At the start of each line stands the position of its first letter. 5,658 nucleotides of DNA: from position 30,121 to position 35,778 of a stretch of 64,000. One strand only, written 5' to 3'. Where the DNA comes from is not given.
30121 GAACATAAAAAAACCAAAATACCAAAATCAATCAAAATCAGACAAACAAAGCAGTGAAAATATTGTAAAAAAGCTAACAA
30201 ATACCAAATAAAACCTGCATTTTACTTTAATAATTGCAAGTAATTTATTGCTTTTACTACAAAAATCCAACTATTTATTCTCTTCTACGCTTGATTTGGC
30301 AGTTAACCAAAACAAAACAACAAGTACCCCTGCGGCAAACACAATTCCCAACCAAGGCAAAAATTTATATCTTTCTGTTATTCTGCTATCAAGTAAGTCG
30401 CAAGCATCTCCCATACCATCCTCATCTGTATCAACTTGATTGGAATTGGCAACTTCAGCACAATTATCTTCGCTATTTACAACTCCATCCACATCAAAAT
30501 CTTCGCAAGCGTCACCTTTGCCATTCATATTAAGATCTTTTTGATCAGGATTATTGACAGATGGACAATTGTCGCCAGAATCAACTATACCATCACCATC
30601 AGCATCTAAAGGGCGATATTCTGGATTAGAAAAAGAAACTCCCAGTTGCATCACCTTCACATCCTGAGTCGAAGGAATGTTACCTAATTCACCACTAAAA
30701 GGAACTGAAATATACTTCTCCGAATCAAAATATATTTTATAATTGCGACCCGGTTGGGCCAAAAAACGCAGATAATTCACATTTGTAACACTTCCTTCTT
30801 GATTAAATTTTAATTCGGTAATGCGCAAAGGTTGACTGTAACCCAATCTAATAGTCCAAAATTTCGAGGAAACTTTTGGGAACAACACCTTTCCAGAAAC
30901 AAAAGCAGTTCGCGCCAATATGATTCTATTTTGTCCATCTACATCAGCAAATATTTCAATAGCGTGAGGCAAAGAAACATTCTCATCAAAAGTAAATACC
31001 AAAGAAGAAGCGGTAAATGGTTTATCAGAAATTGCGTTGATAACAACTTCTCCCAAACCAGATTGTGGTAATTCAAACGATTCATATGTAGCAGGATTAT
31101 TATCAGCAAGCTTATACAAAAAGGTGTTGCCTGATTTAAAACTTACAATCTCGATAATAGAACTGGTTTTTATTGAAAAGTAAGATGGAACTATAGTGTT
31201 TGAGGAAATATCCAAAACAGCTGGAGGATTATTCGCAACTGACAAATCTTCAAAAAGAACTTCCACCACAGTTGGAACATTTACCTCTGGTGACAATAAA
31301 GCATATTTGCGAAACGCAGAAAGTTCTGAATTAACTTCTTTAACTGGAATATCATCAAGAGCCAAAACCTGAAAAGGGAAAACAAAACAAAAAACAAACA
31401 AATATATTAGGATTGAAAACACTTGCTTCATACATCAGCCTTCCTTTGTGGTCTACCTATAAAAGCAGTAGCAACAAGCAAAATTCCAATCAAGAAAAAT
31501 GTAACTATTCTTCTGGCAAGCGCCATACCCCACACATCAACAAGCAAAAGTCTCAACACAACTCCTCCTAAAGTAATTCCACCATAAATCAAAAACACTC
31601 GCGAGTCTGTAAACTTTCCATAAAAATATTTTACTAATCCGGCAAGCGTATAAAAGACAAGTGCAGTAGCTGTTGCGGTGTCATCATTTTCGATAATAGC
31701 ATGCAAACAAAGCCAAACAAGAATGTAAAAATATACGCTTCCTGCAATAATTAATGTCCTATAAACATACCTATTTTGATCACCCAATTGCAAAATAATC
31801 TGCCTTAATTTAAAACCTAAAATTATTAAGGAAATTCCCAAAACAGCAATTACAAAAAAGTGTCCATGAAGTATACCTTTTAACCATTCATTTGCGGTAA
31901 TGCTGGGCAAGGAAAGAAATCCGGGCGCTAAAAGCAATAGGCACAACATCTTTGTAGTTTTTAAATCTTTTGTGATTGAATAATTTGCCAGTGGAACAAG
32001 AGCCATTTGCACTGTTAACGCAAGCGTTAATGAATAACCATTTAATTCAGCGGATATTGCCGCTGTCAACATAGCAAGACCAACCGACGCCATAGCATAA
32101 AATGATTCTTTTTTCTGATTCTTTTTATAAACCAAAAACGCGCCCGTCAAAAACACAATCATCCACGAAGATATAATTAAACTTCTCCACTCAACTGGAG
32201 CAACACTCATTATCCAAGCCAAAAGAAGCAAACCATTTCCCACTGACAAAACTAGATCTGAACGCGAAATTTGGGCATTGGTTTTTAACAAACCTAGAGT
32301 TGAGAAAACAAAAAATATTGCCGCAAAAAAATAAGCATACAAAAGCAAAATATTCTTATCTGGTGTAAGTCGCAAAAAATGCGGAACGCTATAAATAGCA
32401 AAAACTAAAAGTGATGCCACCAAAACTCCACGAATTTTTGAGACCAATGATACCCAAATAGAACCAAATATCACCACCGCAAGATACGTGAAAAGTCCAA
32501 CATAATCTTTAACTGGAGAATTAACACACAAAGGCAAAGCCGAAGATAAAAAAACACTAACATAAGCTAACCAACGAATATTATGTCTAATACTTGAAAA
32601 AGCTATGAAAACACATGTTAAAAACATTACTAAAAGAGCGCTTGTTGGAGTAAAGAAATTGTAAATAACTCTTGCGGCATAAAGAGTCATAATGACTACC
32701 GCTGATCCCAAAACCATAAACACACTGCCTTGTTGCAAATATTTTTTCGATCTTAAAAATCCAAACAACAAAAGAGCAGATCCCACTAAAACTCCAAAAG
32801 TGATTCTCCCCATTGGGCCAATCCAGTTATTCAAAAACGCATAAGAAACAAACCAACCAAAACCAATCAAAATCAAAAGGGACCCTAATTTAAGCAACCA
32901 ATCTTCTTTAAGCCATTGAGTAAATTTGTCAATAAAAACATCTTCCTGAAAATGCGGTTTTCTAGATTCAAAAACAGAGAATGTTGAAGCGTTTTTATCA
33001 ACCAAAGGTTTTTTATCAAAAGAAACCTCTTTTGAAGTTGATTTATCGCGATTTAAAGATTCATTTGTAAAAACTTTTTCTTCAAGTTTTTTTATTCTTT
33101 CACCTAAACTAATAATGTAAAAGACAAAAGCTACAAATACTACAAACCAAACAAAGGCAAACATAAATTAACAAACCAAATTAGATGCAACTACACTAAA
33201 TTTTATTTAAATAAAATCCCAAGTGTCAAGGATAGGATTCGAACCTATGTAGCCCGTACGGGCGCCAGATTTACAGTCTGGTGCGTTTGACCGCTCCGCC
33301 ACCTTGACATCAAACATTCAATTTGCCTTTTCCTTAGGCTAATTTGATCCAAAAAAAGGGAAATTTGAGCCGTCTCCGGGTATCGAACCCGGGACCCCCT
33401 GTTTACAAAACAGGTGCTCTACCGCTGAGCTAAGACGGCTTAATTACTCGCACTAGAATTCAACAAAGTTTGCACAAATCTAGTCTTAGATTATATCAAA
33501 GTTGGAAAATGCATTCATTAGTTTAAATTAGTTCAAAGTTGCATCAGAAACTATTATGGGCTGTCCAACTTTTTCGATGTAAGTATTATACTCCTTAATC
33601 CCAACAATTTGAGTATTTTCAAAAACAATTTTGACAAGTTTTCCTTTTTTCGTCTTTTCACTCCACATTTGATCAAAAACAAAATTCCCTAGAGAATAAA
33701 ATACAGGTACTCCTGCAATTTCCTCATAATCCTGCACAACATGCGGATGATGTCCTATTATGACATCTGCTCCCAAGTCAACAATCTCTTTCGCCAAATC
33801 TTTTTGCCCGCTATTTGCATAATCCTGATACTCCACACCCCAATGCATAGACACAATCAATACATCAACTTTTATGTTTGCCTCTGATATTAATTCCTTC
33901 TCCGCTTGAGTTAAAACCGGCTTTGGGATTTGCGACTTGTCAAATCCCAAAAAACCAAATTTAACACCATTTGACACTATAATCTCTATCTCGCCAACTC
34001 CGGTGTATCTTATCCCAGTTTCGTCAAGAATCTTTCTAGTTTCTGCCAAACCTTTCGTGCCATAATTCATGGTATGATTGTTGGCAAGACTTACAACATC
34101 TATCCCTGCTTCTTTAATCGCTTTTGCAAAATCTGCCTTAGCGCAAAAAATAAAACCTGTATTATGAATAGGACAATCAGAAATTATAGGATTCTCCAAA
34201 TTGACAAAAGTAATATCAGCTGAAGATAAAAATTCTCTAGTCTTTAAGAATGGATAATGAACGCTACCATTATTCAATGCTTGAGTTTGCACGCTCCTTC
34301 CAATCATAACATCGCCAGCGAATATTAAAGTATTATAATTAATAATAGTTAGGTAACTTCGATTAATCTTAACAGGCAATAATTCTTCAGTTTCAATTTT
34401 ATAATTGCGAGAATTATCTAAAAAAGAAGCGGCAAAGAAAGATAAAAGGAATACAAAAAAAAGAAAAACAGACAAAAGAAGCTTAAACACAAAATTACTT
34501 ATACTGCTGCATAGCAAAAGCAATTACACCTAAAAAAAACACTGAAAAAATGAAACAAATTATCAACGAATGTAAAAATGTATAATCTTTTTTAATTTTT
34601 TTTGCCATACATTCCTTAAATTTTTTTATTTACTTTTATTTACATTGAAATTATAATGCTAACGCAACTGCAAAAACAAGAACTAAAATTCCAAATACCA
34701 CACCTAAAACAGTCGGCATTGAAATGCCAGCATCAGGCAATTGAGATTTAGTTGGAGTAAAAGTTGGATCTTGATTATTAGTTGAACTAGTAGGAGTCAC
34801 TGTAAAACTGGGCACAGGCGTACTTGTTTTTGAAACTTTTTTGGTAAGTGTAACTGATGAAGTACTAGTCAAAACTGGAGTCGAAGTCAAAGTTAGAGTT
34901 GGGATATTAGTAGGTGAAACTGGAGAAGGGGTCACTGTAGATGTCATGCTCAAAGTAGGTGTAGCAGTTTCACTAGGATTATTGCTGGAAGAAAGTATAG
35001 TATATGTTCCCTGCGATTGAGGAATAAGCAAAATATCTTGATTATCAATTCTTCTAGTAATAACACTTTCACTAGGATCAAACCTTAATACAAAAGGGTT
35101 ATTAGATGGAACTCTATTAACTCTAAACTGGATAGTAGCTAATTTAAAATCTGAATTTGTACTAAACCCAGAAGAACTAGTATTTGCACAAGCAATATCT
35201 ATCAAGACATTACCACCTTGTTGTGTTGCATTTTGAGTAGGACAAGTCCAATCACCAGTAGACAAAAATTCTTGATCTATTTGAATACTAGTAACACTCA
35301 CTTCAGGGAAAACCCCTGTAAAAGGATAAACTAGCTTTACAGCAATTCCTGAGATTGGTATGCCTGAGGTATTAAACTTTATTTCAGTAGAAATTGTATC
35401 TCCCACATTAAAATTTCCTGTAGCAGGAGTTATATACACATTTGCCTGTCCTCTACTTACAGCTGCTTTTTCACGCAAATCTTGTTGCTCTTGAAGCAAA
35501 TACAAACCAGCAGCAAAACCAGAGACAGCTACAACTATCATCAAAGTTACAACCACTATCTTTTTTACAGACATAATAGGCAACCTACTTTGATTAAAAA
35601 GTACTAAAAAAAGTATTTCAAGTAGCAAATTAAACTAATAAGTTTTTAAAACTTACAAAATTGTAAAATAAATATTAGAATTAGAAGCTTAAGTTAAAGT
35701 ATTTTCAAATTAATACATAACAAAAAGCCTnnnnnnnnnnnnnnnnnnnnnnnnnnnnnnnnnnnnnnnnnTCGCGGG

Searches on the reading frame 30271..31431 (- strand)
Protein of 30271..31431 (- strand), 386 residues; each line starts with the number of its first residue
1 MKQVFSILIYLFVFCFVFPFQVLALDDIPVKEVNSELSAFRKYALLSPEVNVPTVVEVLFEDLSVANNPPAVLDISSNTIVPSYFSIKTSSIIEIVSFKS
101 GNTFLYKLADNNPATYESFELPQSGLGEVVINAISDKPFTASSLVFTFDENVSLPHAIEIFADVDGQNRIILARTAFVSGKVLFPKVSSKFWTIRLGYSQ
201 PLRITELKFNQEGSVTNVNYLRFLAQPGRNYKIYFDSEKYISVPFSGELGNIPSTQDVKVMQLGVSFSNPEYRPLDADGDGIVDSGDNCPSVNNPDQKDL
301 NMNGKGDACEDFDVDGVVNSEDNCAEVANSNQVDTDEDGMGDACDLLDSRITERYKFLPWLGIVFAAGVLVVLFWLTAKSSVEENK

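Call 90: search_protein_families(library=pfam, proteins=[window:30271-31431:-], max_evalue=0.01)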
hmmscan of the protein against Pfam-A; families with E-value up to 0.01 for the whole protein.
window:30271-31431:- (386 aa): 1 family
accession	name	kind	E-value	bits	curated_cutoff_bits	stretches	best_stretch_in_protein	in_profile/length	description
PF02412.23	TSP_3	-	2e-14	53.4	25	2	298-332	1-36/36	Thrombospondin type 3 repeat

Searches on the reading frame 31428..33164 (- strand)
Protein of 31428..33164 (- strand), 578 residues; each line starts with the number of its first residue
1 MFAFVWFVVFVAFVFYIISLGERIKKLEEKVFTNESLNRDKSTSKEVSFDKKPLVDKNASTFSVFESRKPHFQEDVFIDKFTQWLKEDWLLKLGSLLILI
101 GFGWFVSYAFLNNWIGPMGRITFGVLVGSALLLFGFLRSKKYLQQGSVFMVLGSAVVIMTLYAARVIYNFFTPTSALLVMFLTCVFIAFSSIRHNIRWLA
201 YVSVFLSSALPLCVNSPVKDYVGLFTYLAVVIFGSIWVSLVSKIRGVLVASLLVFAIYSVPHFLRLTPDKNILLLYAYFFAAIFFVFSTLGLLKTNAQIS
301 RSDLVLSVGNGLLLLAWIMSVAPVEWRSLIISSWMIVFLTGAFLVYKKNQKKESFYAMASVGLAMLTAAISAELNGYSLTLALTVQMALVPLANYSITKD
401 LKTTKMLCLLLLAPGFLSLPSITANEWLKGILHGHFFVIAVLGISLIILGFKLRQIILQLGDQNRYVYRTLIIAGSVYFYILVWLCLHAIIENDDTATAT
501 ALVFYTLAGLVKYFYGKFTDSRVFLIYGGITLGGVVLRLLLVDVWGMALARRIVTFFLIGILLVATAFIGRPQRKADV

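Call 90: search_protein_families(library=pfam, proteins=[window:31428-33164:-], max_evalue=0.01)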
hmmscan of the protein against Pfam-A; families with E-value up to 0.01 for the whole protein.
window:31428-33164:- (578 aa): 1 family
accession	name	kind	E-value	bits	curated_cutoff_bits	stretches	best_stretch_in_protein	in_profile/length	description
PF10101.14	DUF2339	-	7.9e-28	98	33.6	1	87-393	2-315/659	Predicted membrane protein (DUF2339)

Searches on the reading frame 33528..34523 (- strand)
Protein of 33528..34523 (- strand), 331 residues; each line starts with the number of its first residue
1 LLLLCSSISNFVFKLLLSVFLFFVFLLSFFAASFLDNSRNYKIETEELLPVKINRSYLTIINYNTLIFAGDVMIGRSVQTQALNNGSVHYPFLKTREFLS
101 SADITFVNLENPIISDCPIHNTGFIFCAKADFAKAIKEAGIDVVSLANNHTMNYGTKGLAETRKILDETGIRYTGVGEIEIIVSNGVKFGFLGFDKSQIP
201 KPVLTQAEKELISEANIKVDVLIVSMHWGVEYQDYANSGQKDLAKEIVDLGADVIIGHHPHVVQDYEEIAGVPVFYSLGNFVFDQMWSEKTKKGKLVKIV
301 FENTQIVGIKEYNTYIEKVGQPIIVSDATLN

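Call 68: search_protein_families(library=pfam, proteins=[window:33528-34523:-], max_evalue=0.05)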
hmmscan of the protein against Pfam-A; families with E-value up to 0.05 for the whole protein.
window:33528-34523:- (331 aa): 1 family
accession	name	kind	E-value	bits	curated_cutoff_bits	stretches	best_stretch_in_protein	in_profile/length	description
PF09587.15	PGA_cap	-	1.1e-63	215.6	27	1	65-285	1-255/255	Bacterial capsule synthesis protein PGA_cap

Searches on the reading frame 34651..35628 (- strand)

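Call 31: search_protein_families(library=phrogs, proteins=[window:34651-35628:-], max_evalue=0.01)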
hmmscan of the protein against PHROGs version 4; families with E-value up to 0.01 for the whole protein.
window:34651-35628:- (325 aa): 1 family
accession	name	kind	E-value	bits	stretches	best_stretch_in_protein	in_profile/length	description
phrog_15511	-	unknown function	5.9e-06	26.6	1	210-306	202-299/511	-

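Call 32: search_protein_families(library=padloc, proteins=[window:34651-35628:-], max_evalue=0.01)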
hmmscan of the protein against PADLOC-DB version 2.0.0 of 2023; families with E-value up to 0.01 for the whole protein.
window:34651-35628:- (325 aa): 0 families

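Call 68: search_protein_families(library=pfam, proteins=[window:34651-35628:-], max_evalue=0.05)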
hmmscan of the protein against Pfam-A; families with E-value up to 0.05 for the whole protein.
window:34651-35628:- (325 aa): 0 families
